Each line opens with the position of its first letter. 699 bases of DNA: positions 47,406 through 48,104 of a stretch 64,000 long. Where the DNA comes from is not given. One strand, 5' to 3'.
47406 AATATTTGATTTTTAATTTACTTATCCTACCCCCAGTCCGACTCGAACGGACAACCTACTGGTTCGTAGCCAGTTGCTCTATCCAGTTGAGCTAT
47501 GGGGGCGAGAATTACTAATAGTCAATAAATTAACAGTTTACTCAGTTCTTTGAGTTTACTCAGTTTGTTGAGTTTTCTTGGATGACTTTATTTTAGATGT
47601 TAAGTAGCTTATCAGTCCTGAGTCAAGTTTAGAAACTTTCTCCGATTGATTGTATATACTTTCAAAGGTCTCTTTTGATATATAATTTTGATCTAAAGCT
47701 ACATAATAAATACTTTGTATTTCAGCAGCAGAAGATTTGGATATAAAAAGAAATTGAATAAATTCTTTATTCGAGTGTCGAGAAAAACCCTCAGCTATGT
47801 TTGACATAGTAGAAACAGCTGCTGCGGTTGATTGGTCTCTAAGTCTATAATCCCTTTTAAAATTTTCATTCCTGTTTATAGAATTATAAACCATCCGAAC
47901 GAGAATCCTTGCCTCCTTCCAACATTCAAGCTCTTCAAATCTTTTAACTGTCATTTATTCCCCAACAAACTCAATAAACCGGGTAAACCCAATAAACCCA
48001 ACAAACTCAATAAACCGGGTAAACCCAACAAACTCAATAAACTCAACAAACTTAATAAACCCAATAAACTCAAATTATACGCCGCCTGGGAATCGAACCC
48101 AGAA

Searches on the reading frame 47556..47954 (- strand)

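Call 39: search_protein_families(library=pfam, proteins=[window:47556-47954:-])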
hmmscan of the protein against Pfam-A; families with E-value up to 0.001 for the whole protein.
window:47556-47954:- (132 aa): 1 family
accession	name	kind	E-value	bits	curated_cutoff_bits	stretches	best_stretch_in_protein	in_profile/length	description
PF05635.17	23S_rRNA_IVP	-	1.4e-28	99.7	33.8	1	7-110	1-103/106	23S rRNA-intervening sequence protein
